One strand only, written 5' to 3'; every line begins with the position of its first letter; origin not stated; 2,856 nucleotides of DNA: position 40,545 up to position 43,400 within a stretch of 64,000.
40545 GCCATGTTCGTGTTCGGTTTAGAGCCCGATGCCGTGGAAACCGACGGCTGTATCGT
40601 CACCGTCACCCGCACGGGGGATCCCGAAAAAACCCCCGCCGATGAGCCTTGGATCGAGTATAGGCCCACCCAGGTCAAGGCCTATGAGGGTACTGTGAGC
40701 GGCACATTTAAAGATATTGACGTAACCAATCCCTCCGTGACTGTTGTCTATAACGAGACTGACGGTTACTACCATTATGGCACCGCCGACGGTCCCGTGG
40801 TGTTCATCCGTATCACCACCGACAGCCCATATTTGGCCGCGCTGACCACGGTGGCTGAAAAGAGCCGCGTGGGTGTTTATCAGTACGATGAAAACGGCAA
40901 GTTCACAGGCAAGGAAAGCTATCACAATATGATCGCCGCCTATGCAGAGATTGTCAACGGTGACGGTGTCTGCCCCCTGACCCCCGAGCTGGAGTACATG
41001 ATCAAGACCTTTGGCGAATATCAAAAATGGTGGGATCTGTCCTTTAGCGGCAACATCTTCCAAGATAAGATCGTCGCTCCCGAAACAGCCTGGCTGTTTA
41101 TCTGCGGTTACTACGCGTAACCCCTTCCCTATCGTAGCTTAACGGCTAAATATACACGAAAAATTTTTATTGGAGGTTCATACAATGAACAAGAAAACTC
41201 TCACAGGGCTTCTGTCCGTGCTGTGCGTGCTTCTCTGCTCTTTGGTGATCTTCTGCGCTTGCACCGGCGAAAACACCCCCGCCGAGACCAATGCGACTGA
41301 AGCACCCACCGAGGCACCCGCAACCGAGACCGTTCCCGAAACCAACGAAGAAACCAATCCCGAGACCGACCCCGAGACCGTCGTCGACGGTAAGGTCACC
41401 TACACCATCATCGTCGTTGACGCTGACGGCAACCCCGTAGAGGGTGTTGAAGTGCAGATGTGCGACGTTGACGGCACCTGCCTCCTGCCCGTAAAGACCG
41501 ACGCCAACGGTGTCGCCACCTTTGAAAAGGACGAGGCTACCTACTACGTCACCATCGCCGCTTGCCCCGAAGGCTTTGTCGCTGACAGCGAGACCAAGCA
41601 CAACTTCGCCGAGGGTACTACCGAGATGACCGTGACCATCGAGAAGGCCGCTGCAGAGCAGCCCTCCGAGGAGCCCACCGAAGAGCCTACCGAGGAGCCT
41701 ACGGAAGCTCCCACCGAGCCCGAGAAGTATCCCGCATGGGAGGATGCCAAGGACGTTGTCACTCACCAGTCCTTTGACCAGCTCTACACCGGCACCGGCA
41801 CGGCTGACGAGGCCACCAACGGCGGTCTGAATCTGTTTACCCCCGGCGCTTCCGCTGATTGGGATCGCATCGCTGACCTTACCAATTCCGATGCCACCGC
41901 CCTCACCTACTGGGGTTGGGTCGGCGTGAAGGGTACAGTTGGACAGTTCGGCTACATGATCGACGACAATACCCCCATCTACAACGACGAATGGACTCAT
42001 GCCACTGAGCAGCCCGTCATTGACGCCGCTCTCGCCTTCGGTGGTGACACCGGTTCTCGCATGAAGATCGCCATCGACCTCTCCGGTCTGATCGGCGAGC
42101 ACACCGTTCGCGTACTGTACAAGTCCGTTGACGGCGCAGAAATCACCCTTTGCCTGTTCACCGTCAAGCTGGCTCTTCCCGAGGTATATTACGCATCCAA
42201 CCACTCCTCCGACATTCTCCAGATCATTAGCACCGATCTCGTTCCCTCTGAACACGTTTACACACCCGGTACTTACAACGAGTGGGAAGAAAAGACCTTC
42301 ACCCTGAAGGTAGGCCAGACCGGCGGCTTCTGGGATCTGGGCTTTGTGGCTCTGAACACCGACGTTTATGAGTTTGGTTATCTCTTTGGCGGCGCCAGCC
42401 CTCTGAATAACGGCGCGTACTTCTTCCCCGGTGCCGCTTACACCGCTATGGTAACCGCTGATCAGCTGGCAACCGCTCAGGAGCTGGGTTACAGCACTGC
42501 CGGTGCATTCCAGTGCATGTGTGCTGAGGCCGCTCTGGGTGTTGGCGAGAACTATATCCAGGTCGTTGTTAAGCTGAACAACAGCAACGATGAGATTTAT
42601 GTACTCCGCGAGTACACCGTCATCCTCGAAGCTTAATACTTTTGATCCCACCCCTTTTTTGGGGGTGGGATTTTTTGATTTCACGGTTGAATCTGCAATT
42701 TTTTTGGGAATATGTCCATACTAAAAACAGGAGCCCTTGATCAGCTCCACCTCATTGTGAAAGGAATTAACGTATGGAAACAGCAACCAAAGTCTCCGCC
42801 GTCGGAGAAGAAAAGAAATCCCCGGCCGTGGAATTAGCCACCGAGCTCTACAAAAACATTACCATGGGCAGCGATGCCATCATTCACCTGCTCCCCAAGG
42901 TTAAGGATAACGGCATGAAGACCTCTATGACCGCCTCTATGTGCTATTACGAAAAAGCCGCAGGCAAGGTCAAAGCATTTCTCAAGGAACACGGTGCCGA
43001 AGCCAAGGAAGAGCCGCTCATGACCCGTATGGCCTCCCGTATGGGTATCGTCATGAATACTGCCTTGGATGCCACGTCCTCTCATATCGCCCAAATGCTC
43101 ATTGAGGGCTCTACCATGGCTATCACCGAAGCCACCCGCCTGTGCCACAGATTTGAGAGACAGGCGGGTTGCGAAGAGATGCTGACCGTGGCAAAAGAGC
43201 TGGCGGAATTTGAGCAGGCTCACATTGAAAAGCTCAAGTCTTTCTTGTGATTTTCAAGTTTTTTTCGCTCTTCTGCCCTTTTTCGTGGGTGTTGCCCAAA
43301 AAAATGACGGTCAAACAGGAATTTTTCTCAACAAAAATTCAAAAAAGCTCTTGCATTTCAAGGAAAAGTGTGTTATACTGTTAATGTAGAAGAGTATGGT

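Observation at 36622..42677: Divergently transcribed triad of paralogous lipoproteins opposite the protease-Opp cluster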

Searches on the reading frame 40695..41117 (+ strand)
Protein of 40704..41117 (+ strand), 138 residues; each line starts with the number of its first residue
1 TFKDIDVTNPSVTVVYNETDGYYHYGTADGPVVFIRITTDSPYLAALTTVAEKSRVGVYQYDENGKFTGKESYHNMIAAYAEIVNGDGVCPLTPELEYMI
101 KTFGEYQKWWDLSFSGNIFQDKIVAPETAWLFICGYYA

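Call 44: predict_structure(alignment_id=A3)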
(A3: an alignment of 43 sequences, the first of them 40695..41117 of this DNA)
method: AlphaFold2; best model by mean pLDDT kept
length: 141 residues; sequences in the alignment: 43
mean_pLDDT: 95.3   pTM: 0.87
mean pLDDT of the five models: 95.3, 94.7, 94.6, 94.0, 93.9
residues with pLDDT >= 90: 131; 70-90: 9; 50-70: 1; < 50: 0
segments of 3 or more residues with pLDDT < 50: none
pLDDT, mean of each block of 10 residues (from residue 1): 91 96 97 98 97 94 95 96 98 98 96 92 92 97 93
secondary structure, 60 per line:
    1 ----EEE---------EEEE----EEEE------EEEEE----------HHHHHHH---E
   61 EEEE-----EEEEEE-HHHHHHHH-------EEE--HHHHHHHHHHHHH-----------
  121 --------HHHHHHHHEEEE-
elements in order: E5-7 E17-20 E25-28 E35-39 H50-56 E60-64 E70-75 H77-84 E92-94 H97-109 H129-136 E137-140

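Call 49: fold_search(model_id=the predicted structure, library=pdb)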
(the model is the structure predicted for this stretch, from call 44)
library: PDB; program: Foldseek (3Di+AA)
matches with E <= 10: 338; with E <= 0.001: 0
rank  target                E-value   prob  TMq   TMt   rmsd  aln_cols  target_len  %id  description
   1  5ol6_A                2.1e-01  0.05  0.10  0.10  13.9        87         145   20  Crystal structure of an inactivated Npu SICLOPPS intein with CAFHPQ extein (released 2017-09-27)
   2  1h5s_A                7.0e-01  0.08  0.11  0.06  15.5       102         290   18  Thymidylyltransferase complexed with TMP (released 2001-11-23)
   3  1h5r_B                7.5e-01  0.08  0.11  0.06  15.6       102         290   18  Thymidylyltransferase complexed with Thimidine and Glucose-1-phospate (released 2001-11-23)
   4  4arw_A                1.0e+00  0.07  0.13  0.07  14.1       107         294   12  Pseudomonas aeruginosa RmlA in complex with allosteric inhibitor (released 2012-10-31)
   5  3s04_B                1.2e+00  0.07  0.16  0.12   7.2        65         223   12  Crystal structure of Escherichia coli type I signal peptidase in complex with an Arylomycin Lipoglycopeptide Antibioti (released 2011-10-05)
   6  7cf6_B                1.2e+00  0.18  0.12  0.05   8.9        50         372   16  Crystal structure of Beta-aspartyl dipeptidase from thermophilic keratin degrading Fervidobacterium islandicum AW-1 in (released 2020-12-30)
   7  3oss_D                1.3e+00  0.03  0.12  0.11  15.9        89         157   16  The crystal structure of enterotoxigenic Escherichia coli GspC-GspD complex from the type II secretion system (released 2011-08-03)
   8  7f2r_A                1.3e+00  0.03  0.11  0.07  13.8        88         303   12  Crystal structure of VinK-VinL covalent complex formed with a pantetheineamide cross-linking probe (released 2021-09-01)
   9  5ol5_C                1.3e+00  0.02  0.11  0.12  16.1       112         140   13  Crystal structure of an inactivated Ssp SICLOPPS intein with CFAHPQ extein (released 2017-09-27)
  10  7pmz_C                1.4e+00  0.10  0.17  0.07  12.5        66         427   15  Crystal structure of Streptomyces coelicolor guaB (IMP dehydrogenase) bound to ATP and ppGpp at 2.0 A resolution (released 2022-05-11)
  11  3ezj_A                1.4e+00  0.03  0.12  0.09  14.9        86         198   14  Crystal structure of the N-terminal domain of the secretin GspD from ETEC determined with the assistance of a nanobody (released 2009-02-17)
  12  7npa_N                1.4e+00  0.03  0.11  0.04  14.6        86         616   20  Crystal structure of the Coenzyme F420-dependent sulfite reductase from Methanothermococcus thermolithotrophicus at 1. (released 2022-03-23)
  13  1mp5_A                1.5e+00  0.06  0.12  0.06  15.2       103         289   17  Y177F VARIANT OF S. ENTERICA RmlA (released 2002-10-09)
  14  7pmz_O                1.5e+00  0.04  0.17  0.07  18.4       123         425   12  Crystal structure of Streptomyces coelicolor guaB (IMP dehydrogenase) bound to ATP and ppGpp at 2.0 A resolution (released 2022-05-11)
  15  1fxo_B                1.6e+00  0.06  0.12  0.06  15.7       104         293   17  THE STRUCTURAL BASIS OF THE CATALYTIC MECHANISM AND REGULATION OF GLUCOSE-1-PHOSPHATE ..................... (RMLA). TM (released 2000-12-27)
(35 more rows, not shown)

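Call 55: search_protein_families(library=pfam, proteins=[window:40704-41117:+], max_evalue=10)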
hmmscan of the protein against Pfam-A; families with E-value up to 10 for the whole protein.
window:40704-41117:+ (138 aa): 0 families

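Call 59: search_protein_representatives(alignment_id=A4)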
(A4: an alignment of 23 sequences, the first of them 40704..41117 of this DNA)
Query: 23 sequences, 129 profile positions. Proteins with E-value up to 0.001 (for the whole library): 1500; up to 1e-10: 862; up to 1e-30: 87. The best 150 are listed.
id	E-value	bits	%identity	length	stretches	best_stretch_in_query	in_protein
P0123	1.4e-62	226.0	-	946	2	2-129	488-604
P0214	9.4e-60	216.8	-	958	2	2-129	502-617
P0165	2.3e-59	215.6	-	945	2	2-129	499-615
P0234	1.1e-58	213.4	-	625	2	3-129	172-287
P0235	3.9e-56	205.1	-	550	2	2-126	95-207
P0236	1.2e-51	190.6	-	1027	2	2-129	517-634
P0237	2.4e-51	189.6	-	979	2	3-129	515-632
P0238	2.6e-51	189.5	-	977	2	6-127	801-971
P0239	1.6e-49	183.7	-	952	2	6-129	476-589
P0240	6.2e-48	178.6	-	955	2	4-129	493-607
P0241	1.3e-47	177.5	-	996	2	7-127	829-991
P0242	5.3e-47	175.6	-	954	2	2-129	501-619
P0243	6.1e-47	175.4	-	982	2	4-129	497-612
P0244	3.0e-46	173.1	-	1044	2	2-129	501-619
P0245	2.7e-45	170.0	-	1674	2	3-125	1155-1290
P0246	2.5e-44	166.9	-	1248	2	4-129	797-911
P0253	1.6e-41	157.8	-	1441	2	3-129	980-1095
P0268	1.1e-37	145.4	-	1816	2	5-126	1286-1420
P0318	3.5e-30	121.2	-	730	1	5-126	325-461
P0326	1.3e-29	119.3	-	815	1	5-126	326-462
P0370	2.1e-27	112.2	-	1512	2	5-125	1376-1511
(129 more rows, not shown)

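Call 60: search_protein_families(library=pfam, proteins=[P0245, P0253, P0268, P0370, P0246, P0318, P0326], max_evalue=0.0001)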
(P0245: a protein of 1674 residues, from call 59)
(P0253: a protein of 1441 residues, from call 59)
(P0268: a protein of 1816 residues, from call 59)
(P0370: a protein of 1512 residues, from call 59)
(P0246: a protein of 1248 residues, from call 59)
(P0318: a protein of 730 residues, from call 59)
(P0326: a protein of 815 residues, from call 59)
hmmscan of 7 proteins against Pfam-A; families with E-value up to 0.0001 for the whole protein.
P0245 (1674 aa): 4 families
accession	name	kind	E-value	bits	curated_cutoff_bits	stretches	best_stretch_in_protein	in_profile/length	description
PF02369.22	Big_1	-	4.8e-16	59.1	34.9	1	522-576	18-68/93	Bacterial Ig-like domain (group 1)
PF13620.12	CarboxypepD_reg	-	5.4e-11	43.1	32.3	0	527-600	4-71/82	Carboxypeptidase regulatory-like domain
PF08534.16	Redoxin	-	7.1e-06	26.3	26.6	1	146-263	6-136/148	Redoxin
PF09134.16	Invasin_D3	-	9.9e-05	23.2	33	0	620-665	25-68/98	Invasin, domain 3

P0253 (1441 aa): 4 families
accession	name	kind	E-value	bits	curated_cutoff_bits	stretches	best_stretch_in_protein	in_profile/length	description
PF00578.27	AhpC-TSA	-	1.4e-13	51.3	26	1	644-762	2-123/124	AhpC/TSA family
PF08534.16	Redoxin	-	8.3e-12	45.6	26.6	1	643-771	2-139/148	Redoxin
PF13098.12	Thioredoxin_2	-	2.6e-06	28.2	27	1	669-772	3-99/104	Thioredoxin-like domain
PF13905.12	Thioredoxin_8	-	1.1e-05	26.1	27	1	672-758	2-92/94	Thioredoxin-like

P0268 (1816 aa): 5 families
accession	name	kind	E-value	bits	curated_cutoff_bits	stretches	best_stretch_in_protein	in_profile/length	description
PF02369.22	Big_1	-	2.4e-14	53.6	34.9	0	1054-1100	20-70/93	Bacterial Ig-like domain (group 1)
PF13620.12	CarboxypepD_reg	-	3.4e-14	53.4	32.3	0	743-788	4-56/82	Carboxypeptidase regulatory-like domain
PF00578.27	AhpC-TSA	-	4.5e-14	52.9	26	1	144-259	2-122/124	AhpC/TSA family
PF08534.16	Redoxin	-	9.3e-12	45.4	26.6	1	144-267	3-137/148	Redoxin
PF17789.7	MG4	-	2.9e-06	27.9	24.7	0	1055-1102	18-66/95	Macroglobulin domain MG4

P0370 (1512 aa): 5 families
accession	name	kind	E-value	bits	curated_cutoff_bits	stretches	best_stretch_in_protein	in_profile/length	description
PF17789.7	MG4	-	4.6e-11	43.2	24.7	0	631-668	18-61/95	Macroglobulin domain MG4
PF17802.7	SpaA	-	1.1e-10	42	23.1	0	548-611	5-75/91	Prealbumin-like fold domain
PF13620.12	CarboxypepD_reg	-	3.7e-09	37.3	32.3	1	548-617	4-77/82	Carboxypeptidase regulatory-like domain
PF00578.27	AhpC-TSA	-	9.8e-09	35.7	26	1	162-276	1-122/124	AhpC/TSA family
PF08534.16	Redoxin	-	8.7e-06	26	26.6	1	161-284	1-137/148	Redoxin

P0246 (1248 aa): 2 families
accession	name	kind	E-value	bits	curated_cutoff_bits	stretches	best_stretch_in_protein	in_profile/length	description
PF00578.27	AhpC-TSA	-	5e-13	49.5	26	1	463-586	2-121/124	AhpC/TSA family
PF08534.16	Redoxin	-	2.9e-08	34.1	26.6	1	463-550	3-90/148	Redoxin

P0318 (730 aa): 1 family
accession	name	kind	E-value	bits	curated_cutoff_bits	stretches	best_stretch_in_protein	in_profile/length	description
PF02369.22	Big_1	-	5.9e-07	29.9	34.9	1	75-114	20-63/93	Bacterial Ig-like domain (group 1)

P0326 (815 aa): 1 family
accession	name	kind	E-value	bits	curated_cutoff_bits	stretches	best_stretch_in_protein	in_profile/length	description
PF02369.22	Big_1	-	3.5e-05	24.2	34.9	1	79-116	22-63/93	Bacterial Ig-like domain (group 1)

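Call 75: fold_search(model_id=the predicted structure, library=viral)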
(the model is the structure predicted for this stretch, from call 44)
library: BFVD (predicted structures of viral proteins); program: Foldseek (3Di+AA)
matches with E <= 10: 731; with E <= 0.001: 0
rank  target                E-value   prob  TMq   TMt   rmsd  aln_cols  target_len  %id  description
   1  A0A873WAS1            2.5e-01  0.20  0.18  0.29  13.0        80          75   18  Endodeoxyribonuclease [Synechococcus phage S-H9-1]
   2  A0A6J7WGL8            3.4e-01  0.15  0.17  0.22  15.0        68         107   15  Uncharacterized protein [uncultured Caudovirales phage]
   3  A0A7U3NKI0            4.4e-01  0.13  0.15  0.12  16.1        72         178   21  Uncharacterized protein [Bacillus phage Kirov]
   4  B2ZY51                4.7e-01  0.04  0.16  0.03  17.9       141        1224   13  Peptidase S74 domain-containing protein [Ralstonia phage phiRSL1]
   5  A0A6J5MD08            5.1e-01  0.07  0.13  0.16  12.4        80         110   14  Uncharacterized protein [uncultured Caudovirales phage]
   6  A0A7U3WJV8            5.4e-01  0.13  0.13  0.10  14.2        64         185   20  Uncharacterized protein [Stenotrophomonas phage Salva]
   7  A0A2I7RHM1            6.1e-01  0.04  0.12  0.09  18.1        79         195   18  (no name in the UniProt tables at hand)
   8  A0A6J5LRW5            6.5e-01  0.07  0.13  0.18  18.8        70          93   17  Uncharacterized protein [uncultured Caudovirales phage]
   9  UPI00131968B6         7.0e-01  0.09  0.16  0.20  12.6        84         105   10  (no name look-up for this kind of identifier)
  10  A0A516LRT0            7.4e-01  0.08  0.15  0.22  10.4        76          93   13  (no name in the UniProt tables at hand)
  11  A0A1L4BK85            7.4e-01  0.07  0.15  0.12  13.4        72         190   19  Uncharacterized protein [Cafeteriavirus-dependent mavirus]
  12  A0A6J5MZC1            7.4e-01  0.05  0.14  0.15   9.9        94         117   16  Uncharacterized protein [uncultured Caudovirales phage]
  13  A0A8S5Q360            7.9e-01  0.05  0.15  0.18   9.2        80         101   20  Uncharacterized protein [Siphoviridae sp. ctLqe90]
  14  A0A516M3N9            7.9e-01  0.03  0.15  0.03  18.0       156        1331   12  (no name in the UniProt tables at hand)
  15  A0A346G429            8.5e-01  0.04  0.11  0.05  15.2        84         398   21  (no name in the UniProt tables at hand)
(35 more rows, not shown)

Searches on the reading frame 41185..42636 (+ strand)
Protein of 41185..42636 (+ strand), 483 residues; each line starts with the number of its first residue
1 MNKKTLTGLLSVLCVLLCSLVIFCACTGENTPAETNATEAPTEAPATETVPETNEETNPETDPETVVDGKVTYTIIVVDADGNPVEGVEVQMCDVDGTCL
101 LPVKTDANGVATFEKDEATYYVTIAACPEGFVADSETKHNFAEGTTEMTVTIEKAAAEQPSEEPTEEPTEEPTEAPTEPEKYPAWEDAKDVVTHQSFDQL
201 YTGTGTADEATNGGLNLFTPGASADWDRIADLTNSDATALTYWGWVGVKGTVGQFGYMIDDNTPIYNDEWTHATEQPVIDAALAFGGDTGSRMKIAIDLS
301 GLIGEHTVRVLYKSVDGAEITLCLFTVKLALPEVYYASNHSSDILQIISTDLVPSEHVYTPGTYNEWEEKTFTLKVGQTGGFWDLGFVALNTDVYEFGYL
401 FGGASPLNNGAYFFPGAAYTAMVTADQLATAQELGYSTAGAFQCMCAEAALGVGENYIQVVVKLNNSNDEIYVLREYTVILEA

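Call 3: search_protein_families(library=pfam, proteins=[window:41185-42636:+], max_evalue=0.1)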
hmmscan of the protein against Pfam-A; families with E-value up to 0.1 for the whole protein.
window:41185-42636:+ (483 aa): 10 families
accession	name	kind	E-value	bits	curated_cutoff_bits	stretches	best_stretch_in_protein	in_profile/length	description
PF11974.14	bMG3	-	1.7e-06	28.4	34.9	1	80-119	23-62/103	Bacterial alpha-2-macroglobulin MG3 domain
PF02369.22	Big_1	-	1.4e-05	25.5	34.9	1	70-114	18-65/93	Bacterial Ig-like domain (group 1)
PF24025.1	Ig_DR_A0283-like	-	2.1e-05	25.2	27.1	1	69-130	5-67/102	DR_A0283-like, Ig-like domain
PF17210.9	SdrD_B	-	2.6e-05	24.8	29.7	1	79-136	18-75/112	SdrD B-like domain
PF13620.12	CarboxypepD_reg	-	5.1e-05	24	32.3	1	76-144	5-72/82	Carboxypeptidase regulatory-like domain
PF24107.1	DUF7382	-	0.00051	20.3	27.4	1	60-113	9-64/65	Domain of unknown function (DUF7382)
PF10670.15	DUF4198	-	0.00094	19.8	34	1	56-122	133-202/209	Domain of unknown function (DUF4198)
PF04886.17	PT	-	0.00097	19.1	26.2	1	158-177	8-27/36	PT disordered repeat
PF09134.16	Invasin_D3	-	0.03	15.3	33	1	62-112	10-64/98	Invasin, domain 3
PF17789.7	MG4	-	0.098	13.3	24.7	0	73-115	18-60/95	Macroglobulin domain MG4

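Call 10: search_protein_families(library=ncbifam, proteins=[window:41185-42636:+], max_evalue=0.01)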
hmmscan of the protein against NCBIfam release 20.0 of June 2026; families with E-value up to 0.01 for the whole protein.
window:41185-42636:+ (483 aa): 2 families
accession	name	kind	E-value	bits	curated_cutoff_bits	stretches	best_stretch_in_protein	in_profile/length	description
NF058648.1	ECF_sub_HI1622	equivalog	1.6e-05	25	100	1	81-172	35-119/180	NikL family nickel/cobalt ECF transporter subunit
NF040765.1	adhesion_FAF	equivalog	0.0034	16.1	500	1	55-138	407-492/632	adhesion factor FAF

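Call 23: find_homologous_proteins(query=window:41185-42636:+, max_evalue=0.001)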
Query window:41185-42636:+ (483 aa): 44 proteins with E <= 0.001 among 8000 candidates.
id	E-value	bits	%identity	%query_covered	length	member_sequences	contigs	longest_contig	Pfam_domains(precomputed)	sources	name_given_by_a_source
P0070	0.0e+0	1037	95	100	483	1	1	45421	PF02369.23,PF11974.15,PF24025.2,PF17802.8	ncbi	-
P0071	1.0e-272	923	85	100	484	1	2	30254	-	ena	-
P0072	6.2e-270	914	80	100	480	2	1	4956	-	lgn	-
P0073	9.4e-257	871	80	100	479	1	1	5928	PF02369.23,PF11974.15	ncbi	-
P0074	3.0e-256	869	80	100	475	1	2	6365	PF11974.15,PF24025.2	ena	-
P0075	2.1e-228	777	73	100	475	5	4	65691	PF11974.15,PF24025.2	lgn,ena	-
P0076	1.9e-177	609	59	100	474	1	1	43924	PF02369.23,PF11974.15,PF17802.8,PF17210.10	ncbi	-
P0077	1.1e-154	534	42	73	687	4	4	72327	PF04886.17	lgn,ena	-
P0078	1.9e-129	451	48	100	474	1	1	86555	PF13620.13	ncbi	-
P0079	1.4e-114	402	37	66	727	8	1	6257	-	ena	-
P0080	4.8e-114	400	36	70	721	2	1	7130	-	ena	-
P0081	7.4e-113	396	62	31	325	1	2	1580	PF17802.8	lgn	-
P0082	1.2e-96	343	45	45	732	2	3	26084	PF04886.17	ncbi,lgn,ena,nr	ncbi:MAG: hypothetical protein J6D87_07005 [Clostridia bacterium]|nr:hypothetical protein [Clostridi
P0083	1.3e-66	244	38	32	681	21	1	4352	-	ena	-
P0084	2.2e-64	236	63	41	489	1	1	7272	PF02369.23,PF24025.2,PF17802.8,PF13620.13,PF17210.10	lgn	-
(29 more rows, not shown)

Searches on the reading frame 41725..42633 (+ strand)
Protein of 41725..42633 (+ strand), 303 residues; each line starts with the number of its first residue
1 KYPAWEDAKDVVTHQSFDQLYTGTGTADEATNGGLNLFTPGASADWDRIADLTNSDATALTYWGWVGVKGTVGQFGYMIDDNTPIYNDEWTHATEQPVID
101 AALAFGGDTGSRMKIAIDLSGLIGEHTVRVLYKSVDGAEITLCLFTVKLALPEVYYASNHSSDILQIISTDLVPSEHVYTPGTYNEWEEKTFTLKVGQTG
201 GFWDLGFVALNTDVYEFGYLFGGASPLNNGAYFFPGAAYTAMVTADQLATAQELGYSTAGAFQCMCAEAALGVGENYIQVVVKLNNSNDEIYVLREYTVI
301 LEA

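Call 56: search_solved_structures(query=window:41725-42633:+, max_evalue=10)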
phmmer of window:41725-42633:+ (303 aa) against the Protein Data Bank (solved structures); distinct sequences matched with E-value up to 10: 4.
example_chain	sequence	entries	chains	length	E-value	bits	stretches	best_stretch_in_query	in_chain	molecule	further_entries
3w6d_A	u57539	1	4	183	0.02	17.7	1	205-260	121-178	Lysozyme-like chitinolytic enzyme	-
3w6b_A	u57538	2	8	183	0.02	17.7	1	205-260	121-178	Lysozyme-like chitinolytic enzyme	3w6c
3w6e_A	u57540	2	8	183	0.02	17.7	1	205-260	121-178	Lysozyme-like chitinolytic enzyme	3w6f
1ixx_A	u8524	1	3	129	1.1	11.9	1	34-96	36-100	COAGULATION FACTORS IX/X-BINDING PROTEIN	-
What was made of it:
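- Tried and rejected: PDB sequence search on C's C-terminus gave nothing credible (call 56).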

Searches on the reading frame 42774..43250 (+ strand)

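Call 3: search_protein_families(library=pfam, proteins=[window:42774-43250:+], max_evalue=0.1)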
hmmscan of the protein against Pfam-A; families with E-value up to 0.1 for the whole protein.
window:42774-43250:+ (158 aa): 2 families
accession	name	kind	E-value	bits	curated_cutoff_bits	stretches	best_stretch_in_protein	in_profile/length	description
PF09537.16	DUF2383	-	0.00018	22.1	30.8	1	24-121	8-106/111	Domain of unknown function (DUF2383)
PF23547.1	Zn_ribbon_FGT1_1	-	0.048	13.7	27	1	131-146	6-21/35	FORGETTER1 first zinc ribbon domain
